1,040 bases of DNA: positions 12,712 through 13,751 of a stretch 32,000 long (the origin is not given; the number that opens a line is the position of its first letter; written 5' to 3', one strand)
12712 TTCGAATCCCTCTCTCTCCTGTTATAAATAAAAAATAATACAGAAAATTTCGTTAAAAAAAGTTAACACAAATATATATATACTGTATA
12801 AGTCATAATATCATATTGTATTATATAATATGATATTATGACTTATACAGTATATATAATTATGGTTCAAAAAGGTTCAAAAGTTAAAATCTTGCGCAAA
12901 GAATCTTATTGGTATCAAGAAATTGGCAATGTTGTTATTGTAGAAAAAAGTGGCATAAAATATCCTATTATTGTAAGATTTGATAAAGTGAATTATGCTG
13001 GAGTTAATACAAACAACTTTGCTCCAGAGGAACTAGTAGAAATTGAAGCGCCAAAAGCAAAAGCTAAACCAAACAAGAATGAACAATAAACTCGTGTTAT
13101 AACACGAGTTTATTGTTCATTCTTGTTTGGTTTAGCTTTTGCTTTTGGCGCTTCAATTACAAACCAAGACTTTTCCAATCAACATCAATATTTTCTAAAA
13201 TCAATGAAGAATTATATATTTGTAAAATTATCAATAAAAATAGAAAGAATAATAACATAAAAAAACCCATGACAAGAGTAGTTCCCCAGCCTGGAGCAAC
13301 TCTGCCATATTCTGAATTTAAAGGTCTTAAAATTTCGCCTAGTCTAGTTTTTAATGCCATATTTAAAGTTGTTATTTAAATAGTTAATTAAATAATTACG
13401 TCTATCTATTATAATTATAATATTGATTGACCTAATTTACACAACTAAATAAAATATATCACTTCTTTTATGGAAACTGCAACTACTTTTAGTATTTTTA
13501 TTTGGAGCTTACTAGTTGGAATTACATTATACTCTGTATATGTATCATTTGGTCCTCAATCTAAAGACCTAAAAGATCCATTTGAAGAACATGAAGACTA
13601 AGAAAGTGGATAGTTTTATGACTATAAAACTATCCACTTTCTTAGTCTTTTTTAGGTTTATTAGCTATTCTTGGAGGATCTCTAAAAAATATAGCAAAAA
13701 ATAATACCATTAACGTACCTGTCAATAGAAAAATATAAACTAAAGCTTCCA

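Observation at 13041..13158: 118-bp perfect, loop-less palindrome between psaE and psbH encodes the non-conserved C-terminal tail of PsaE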

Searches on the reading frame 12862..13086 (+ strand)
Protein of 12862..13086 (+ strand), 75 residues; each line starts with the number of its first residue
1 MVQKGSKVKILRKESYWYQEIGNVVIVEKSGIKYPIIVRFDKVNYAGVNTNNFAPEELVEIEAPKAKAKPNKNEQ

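Call 8: find_homologous_proteins(query=window:12862-13086:+)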
Query seq(75 aa) (75 aa): 964 proteins with E <= 0.001 among 967 candidates; the best 120 are listed.
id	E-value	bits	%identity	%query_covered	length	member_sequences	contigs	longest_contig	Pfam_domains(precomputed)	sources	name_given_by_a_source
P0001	4.4e-38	146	91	100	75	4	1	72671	PF02427.24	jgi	jgi:photosystem I subunit 4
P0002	4.4e-38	146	95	100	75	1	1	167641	PF02427.24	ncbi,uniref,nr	ncbi:photosystem I subunit IV (chloroplast) [Galdieria partita]|uniref:Photosystem I subunit IV n=1 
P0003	3.5e-36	140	89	100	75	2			PF02427.24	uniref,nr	uniref:Photosystem I subunit IV n=1 Tax=Galdieria sulphuraria TaxID=130081 RepID=A0A075W2R1_GALSU|nr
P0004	4.0e-36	139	99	91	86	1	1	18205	PF02427.24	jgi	jgi:photosystem I subunit 4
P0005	8.4e-33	129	100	84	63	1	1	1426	PF02427.24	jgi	jgi:photosystem I subunit 4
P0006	2.6e-30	121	78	92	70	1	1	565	PF02427.24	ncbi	-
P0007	3.6e-30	121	77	92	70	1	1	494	PF02427.24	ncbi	-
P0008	7.7e-30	120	79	83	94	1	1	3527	PF02427.24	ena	-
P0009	8.7e-30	119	74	83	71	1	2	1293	PF02427.24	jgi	jgi:photosystem I subunit IV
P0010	1.3e-29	119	73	83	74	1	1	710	PF02427.24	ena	-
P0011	1.3e-29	119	77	83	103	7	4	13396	PF02427.24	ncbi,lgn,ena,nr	ncbi:MAG: photosystem I reaction center subunit IV [Tychonema bourrellyi B0820]|nr:photosystem I rea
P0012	1.4e-29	119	81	91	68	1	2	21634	PF02427.24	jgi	jgi:photosystem I subunit 4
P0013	1.5e-29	119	76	83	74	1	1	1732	PF02427.24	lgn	-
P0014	1.5e-29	119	76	91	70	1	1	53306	PF02427.24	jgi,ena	jgi:photosystem I subunit 4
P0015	1.6e-29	119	77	83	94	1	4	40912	PF02427.24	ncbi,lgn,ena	ncbi:MAG: photosystem I reaction center subunit IV [Microcoleus sp.]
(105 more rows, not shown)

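Call 12: find_encoding_contigs(protein=P0002, flank=6000, max_places=4)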
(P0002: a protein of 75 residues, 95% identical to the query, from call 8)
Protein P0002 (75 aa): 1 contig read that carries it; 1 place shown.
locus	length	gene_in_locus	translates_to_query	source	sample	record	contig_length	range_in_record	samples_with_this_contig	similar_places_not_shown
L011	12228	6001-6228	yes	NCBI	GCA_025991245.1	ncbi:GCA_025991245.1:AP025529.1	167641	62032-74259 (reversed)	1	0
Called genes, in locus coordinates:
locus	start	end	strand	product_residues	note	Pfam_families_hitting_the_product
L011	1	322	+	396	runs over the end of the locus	PF13439:Glyco_transf_4 (weak), PF00534:Glycos_transf_1, PF13692:Glyco_trans_1_4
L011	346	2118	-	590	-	PF02776:TPP_enzyme_N, PF00205:TPP_enzyme_M, PF02775:TPP_enzyme_C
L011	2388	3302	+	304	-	PF00696:AA_kinase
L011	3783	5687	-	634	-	PF06480:FtsH_ext, PF06068:TIP49 (faint), PF00004:AAA, PF17862:AAA_lid_3, PF01434:Peptidase_M41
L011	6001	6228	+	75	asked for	PF02427:PSI_PsaE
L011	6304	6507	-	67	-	PF00737:PsbH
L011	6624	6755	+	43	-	PF02468:PsbN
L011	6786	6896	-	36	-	PF01405:PsbT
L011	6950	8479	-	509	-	PF00421:PSII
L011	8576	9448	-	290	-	PF01061:ABC2_membrane, PF12698:ABC2_membrane_3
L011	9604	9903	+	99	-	PF00111:Fer2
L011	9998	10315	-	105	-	PF00338:Ribosomal_S10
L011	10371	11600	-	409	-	PF00009:GTP_EFTU, PF03144:GTP_EFTU_D2, PF03143:GTP_EFTU_D3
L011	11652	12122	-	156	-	PF00177:Ribosomal_S7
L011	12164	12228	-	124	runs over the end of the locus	PF00164:Ribosom_S12_S23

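Call 13: find_encoding_contigs(protein=P0001, flank=6000, max_places=4)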
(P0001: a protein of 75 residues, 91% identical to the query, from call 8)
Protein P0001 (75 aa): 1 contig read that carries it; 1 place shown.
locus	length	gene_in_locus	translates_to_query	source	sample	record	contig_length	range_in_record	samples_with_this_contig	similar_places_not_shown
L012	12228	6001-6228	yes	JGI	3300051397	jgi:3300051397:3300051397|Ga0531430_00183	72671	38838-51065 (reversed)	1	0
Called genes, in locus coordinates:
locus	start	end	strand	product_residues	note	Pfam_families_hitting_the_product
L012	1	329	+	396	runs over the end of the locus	PF13439:Glyco_transf_4 (weak), PF00534:Glycos_transf_1, PF13692:Glyco_trans_1_4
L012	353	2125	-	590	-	PF02776:TPP_enzyme_N, PF00205:TPP_enzyme_M, PF02775:TPP_enzyme_C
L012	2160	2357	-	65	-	PF05421:DUF751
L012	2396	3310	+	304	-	PF00696:AA_kinase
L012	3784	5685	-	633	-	PF06480:FtsH_ext, PF06068:TIP49 (faint), PF00004:AAA, PF17862:AAA_lid_3, PF01434:Peptidase_M41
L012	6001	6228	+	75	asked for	PF02427:PSI_PsaE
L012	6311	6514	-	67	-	PF00737:PsbH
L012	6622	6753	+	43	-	PF02468:PsbN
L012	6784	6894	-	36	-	PF01405:PsbT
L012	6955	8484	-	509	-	PF00421:PSII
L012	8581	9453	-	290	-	PF01061:ABC2_membrane, PF12698:ABC2_membrane_3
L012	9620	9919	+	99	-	PF00111:Fer2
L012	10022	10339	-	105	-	PF00338:Ribosomal_S10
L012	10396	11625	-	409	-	PF00009:GTP_EFTU, PF03144:GTP_EFTU_D2, PF03143:GTP_EFTU_D3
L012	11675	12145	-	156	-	PF00177:Ribosomal_S7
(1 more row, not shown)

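Call 14: find_encoding_contigs(protein=P0003, flank=6000, max_places=4)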
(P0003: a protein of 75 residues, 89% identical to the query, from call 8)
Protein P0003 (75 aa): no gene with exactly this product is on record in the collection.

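Call 17: find_related_loci(query=window:12862-13086:+, collection=metagenome_contigs, flank=5000)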
Query seq(75 aa) (75 aa) in metagenome_contigs; peptide patterns used: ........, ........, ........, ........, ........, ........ (x = any residue, [..] = any of these).
526 stretches matched a pattern; 246 encode a relative of the query (tblastn E <= 1e-3); the best 80 are kept; 80 distinct loci.
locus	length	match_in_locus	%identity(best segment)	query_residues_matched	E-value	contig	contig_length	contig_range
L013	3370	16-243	78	1-75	4e-36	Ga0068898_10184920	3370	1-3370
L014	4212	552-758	77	1-69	2e-35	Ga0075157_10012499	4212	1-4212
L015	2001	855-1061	77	1-69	2e-35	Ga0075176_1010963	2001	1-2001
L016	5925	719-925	78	1-69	4e-35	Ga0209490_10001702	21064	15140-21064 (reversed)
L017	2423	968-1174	77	1-69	6e-35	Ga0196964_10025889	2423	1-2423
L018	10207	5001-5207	78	1-69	4e-35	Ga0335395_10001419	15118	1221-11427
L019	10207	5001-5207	77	1-69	9e-35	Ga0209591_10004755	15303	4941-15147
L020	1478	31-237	77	1-69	5e-35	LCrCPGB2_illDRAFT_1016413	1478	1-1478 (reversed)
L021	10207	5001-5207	77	1-69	9e-35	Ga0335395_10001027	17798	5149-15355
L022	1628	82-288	75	1-69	9e-35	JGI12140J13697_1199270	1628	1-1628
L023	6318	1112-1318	77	1-69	2e-34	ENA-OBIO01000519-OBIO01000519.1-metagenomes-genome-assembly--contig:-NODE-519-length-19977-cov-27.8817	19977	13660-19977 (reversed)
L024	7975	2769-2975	77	1-69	2e-34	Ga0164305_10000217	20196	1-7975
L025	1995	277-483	75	1-69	2e-34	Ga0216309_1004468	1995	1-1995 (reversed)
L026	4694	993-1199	77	1-69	2e-34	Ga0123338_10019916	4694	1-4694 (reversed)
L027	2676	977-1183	75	1-69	5e-34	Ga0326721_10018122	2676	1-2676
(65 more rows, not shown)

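Call 29: search_solved_structures(query=window:12862-13086:+, show_alignments=5)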
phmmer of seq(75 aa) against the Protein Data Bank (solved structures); distinct sequences matched with E-value up to 0.001: 87 (the best 60 are shown).
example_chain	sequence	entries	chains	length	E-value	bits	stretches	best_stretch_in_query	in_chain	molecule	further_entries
9kc5_E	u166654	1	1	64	8e-36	124.1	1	1-64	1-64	Photosystem I subunit IV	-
6jeo_aE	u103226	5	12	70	2.3e-33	116.4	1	1-69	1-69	Photosystem I reaction center subunit IV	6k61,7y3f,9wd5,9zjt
1qp2_A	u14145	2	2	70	5e-32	112.1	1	1-69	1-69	PROTEIN (PSAE PROTEIN)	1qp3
7qco_V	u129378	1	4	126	1.6e-31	110.5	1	1-70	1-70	Photosystem I reaction center subunit IV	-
6pnj_E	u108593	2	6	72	7.6e-31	108.4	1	1-69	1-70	Photosystem I reaction center subunit IV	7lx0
9eys_E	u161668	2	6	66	1e-30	108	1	1-66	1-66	Photosystem I reaction center subunit IV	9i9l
7s3d_E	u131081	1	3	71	7e-30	105.3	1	1-69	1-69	Photosystem I reaction center subunit IV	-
7dr0_E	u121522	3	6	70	2.6e-29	103.6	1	1-69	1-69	Photosystem I reaction center subunit IV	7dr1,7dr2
6tcl_E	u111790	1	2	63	2.6e-29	103.5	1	2-64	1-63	Photosystem I reaction center subunit IV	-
9l0a_E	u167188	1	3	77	1.1e-27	98.5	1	1-69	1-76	Photosystem I reaction center subunit IV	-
9s6p_E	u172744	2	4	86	2.6e-27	97.2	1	1-70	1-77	Photosystem I reaction center subunit IV | Photosystem I protein PsaE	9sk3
6tcl_E1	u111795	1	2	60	3.2e-27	96.9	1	2-61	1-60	Photosystem I reaction center subunit IV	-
8z11_e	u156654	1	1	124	3.2e-27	96.9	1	1-74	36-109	PsaE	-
7y5e_EN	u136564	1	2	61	4.7e-27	96.4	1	1-60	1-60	Photosystem I reaction center subunit IV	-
6kmw_aE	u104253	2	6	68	9.6e-27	95.4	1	1-67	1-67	Photosystem I reaction center subunit IV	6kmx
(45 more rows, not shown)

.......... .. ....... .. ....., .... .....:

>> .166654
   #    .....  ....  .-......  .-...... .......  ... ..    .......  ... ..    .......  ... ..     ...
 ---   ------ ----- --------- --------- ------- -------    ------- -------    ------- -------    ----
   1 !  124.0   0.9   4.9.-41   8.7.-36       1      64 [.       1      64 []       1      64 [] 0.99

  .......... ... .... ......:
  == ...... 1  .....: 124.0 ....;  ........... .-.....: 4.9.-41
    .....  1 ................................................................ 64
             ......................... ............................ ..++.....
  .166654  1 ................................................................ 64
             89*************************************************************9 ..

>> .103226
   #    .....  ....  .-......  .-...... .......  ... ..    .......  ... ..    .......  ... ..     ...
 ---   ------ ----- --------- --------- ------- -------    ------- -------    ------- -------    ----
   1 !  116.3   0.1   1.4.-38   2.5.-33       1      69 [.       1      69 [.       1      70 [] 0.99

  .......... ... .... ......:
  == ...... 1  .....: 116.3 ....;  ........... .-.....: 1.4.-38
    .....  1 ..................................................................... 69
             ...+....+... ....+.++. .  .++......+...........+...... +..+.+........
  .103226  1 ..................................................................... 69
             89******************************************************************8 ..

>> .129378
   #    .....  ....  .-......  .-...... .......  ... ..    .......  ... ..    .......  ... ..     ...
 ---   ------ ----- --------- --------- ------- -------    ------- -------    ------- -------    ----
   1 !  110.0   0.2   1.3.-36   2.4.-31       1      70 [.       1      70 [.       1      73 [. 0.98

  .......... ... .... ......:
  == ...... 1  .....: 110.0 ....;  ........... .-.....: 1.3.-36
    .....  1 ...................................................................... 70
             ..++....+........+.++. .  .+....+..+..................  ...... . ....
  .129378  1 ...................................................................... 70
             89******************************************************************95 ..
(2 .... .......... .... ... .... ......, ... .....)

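Call 47: list_cluster_members(proteins=[window:12862-13086:+, window:13805-15331:-, window:16460-16756:+])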
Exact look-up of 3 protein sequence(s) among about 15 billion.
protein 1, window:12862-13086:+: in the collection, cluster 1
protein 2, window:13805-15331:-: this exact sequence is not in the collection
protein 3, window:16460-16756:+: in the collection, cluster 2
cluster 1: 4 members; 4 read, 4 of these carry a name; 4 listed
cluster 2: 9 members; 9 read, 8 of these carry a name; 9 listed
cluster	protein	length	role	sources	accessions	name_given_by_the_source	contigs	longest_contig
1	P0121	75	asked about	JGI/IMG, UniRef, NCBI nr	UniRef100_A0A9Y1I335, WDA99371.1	photosystem I subunit 4 | Photosystem I subunit IV n=1 Tax=Galdieria yellowstonensis TaxID=3028027 ... | photosystem I subunit IV [Galdieria yellowstonensis]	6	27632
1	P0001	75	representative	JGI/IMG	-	photosystem I subunit 4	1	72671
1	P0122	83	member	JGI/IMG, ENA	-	photosystem I subunit 4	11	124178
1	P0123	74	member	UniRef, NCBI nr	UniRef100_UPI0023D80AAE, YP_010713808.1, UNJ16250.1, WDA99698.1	photosystem I subunit IV n=1 Tax=Galdieria phlegrea TaxID=1389228 RepID=UPI0023D80AAE | photosystem I subunit IV [Galdieria phlegrea]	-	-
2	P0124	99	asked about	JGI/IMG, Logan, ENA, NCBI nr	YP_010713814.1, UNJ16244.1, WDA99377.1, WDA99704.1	ferredoxin | ferredoxin [Galdieria phlegrea]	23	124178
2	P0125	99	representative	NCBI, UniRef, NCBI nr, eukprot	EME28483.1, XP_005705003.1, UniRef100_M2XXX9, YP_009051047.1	[pt] ferredoxin--NAD+ reductase [Galdieria sulphuraria] | Ferredoxin n=1 Tax=Galdieria sulphuraria TaxID=130081 RepID=M2XXX9_GALSU | ferredoxin [Galdieria sulphuraria]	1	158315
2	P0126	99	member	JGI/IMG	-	ferredoxin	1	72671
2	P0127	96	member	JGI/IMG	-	ferredoxin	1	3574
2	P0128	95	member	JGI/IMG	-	ferredoxin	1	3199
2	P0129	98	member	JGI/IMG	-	ferredoxin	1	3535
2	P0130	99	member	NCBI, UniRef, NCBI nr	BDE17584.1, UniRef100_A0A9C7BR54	ferredoxin (chloroplast) [Galdieria partita] | Ferredoxin n=1 Tax=Galdieria partita TaxID=83374 RepID=A0A9C7BR54_9RHOD | ferredoxin [Galdieria partita]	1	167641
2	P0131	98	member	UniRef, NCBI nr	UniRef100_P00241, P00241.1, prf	Ferredoxin n=2 Tax=Bangiophyceae TaxID=2797 RepID=FER3_CYACA | RecName: Full=Ferredoxin [Cyanidium caldarium]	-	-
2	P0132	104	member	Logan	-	-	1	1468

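Call 48: find_encoding_contigs(protein=P0125, flank=10000, max_places=3)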
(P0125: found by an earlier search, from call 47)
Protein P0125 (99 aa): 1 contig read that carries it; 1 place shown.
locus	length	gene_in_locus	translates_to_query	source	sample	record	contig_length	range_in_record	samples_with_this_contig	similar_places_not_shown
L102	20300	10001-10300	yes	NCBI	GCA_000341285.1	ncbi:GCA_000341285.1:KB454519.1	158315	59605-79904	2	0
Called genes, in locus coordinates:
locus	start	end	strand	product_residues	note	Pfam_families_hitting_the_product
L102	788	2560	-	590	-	PF02776:TPP_enzyme_N, PF00205:TPP_enzyme_M, PF02775:TPP_enzyme_C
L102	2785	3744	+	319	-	PF00696:AA_kinase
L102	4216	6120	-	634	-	PF06480:FtsH_ext, PF06068:TIP49 (faint), PF00004:AAA, PF17862:AAA_lid_3, PF01434:Peptidase_M41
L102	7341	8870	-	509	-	PF00421:PSII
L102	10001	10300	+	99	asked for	PF00111:Fer2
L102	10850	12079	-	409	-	PF00009:GTP_EFTU, PF03144:GTP_EFTU_D2, PF03143:GTP_EFTU_D3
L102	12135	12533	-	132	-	PF00177:Ribosomal_S7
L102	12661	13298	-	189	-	PF01197:Ribosomal_L31, PF00164:Ribosom_S12_S23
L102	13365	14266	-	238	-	PF00572:Ribosomal_L13, PF00380:Ribosomal_S9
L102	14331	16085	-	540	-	PF00416:Ribosomal_S13, PF14520:HHH_5 (faint), PF00411:Ribosomal_S11, PF01193:RNA_pol_L, PF01000:RNA_pol_A_bac, PF03118:RNA_pol_A_CTD, PF26169:HHH_XRCC3_RpoA (weak)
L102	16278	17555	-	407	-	PF00344:SecY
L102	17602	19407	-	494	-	PF00410:Ribosomal_S8, PF00347:Ribosomal_L6, PF00861:Ribosomal_L18p, PF00333:Ribosomal_S5, PF03719:Ribosomal_S5_C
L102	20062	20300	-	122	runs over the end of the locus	PF00238:Ribosomal_L14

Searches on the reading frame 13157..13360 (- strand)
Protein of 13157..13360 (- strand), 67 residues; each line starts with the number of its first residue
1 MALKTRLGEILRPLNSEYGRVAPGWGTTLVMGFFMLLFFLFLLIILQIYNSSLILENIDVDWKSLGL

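Call 9: find_encoding_contigs(protein=window:13157-13360:-, flank=6000, max_places=10)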
Protein window:13157-13360:- (67 aa): 20 contigs read that carry it; 10 places shown.
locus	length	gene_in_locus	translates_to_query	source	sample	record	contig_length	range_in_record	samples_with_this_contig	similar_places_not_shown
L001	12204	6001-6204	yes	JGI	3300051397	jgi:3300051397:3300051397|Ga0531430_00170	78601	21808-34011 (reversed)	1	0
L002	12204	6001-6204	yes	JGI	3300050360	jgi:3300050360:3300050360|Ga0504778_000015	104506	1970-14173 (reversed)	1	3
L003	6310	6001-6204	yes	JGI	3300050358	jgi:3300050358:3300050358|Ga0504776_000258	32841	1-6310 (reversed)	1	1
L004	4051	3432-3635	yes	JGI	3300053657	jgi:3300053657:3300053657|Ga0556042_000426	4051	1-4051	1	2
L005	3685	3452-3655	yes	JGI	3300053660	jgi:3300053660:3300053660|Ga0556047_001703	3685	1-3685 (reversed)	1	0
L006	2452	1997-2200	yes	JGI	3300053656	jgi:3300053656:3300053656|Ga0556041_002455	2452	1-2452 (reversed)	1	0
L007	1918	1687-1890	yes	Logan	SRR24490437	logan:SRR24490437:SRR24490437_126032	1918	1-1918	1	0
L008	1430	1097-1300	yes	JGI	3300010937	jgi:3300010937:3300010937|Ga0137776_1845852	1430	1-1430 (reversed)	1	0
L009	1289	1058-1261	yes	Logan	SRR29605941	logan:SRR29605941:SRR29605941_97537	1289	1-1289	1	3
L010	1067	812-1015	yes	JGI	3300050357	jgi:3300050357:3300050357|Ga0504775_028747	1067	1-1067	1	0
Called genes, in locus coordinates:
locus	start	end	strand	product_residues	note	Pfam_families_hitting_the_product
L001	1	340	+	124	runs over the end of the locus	PF00164:Ribosom_S12_S23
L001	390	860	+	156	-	PF00177:Ribosomal_S7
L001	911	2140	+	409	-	PF00009:GTP_EFTU, PF03144:GTP_EFTU_D2, PF03143:GTP_EFTU_D3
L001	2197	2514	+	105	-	PF00338:Ribosomal_S10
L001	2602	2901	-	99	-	PF00111:Fer2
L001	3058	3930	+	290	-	PF01061:ABC2_membrane, PF12698:ABC2_membrane_3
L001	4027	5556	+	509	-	PF00421:PSII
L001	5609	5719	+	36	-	PF01405:PsbT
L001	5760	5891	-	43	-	PF02468:PsbN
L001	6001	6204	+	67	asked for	PF00737:PsbH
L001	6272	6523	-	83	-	PF02427:PSI_PsaE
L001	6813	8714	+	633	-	PF06480:FtsH_ext, PF06068:TIP49 (faint), PF00004:AAA, PF17862:AAA_lid_3, PF01434:Peptidase_M41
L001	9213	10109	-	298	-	PF00696:AA_kinase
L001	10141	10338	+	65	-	PF05421:DUF751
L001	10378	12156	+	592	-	PF02776:TPP_enzyme_N, PF00205:TPP_enzyme_M, PF02775:TPP_enzyme_C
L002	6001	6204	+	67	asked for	PF00737:PsbH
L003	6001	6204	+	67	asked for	PF00737:PsbH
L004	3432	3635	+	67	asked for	PF00737:PsbH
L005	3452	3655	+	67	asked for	PF00737:PsbH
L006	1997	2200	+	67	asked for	PF00737:PsbH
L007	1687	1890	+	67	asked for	PF00737:PsbH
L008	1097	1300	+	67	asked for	PF00737:PsbH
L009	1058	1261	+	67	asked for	PF00737:PsbH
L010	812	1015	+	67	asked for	PF00737:PsbH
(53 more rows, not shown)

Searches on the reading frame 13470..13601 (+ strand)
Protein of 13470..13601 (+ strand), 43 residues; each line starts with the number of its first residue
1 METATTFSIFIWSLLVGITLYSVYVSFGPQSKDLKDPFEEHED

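Call 25: find_encoding_contigs(protein=window:13470-13601:+, flank=3000, max_places=10)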
Protein window:13470-13601:+ (43 aa): 24 contigs read that carry it; 9 places shown.
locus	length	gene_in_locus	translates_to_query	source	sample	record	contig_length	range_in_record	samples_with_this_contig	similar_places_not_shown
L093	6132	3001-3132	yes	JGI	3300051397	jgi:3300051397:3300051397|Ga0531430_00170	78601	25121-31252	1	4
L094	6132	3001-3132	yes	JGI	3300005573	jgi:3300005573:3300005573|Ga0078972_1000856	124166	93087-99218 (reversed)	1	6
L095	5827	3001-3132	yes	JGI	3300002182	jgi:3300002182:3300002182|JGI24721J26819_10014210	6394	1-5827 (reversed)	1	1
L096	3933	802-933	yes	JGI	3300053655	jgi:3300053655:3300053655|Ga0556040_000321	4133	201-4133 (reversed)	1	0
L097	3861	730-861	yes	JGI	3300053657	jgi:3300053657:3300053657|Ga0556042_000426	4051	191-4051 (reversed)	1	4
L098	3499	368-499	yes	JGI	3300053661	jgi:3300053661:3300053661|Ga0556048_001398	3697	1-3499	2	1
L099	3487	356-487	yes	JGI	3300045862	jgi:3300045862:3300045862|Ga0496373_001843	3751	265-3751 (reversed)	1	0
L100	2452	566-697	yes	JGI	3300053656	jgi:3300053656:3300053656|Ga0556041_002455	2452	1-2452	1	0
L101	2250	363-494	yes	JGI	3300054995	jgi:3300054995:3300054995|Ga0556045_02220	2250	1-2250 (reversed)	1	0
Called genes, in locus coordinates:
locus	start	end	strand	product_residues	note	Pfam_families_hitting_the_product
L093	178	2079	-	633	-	PF06480:FtsH_ext, PF06068:TIP49 (faint), PF00004:AAA, PF17862:AAA_lid_3, PF01434:Peptidase_M41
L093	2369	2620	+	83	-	PF02427:PSI_PsaE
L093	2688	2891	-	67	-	PF00737:PsbH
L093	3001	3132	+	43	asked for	PF02468:PsbN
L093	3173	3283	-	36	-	PF01405:PsbT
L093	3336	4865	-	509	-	PF00421:PSII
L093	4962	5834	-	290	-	PF01061:ABC2_membrane, PF12698:ABC2_membrane_3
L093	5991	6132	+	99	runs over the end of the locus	PF00111:Fer2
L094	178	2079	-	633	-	PF06480:FtsH_ext, PF06068:TIP49 (faint), PF00004:AAA, PF17862:AAA_lid_3, PF01434:Peptidase_M41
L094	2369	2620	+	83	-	PF02427:PSI_PsaE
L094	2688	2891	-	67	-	PF00737:PsbH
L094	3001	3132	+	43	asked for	PF02468:PsbN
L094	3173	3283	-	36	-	PF01405:PsbT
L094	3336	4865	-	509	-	PF00421:PSII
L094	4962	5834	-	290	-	PF01061:ABC2_membrane, PF12698:ABC2_membrane_3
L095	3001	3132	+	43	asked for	PF02468:PsbN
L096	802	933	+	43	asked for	PF02468:PsbN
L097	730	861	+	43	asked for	PF02468:PsbN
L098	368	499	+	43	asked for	PF02468:PsbN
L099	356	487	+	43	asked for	PF02468:PsbN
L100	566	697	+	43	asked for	PF02468:PsbN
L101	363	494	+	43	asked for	PF02468:PsbN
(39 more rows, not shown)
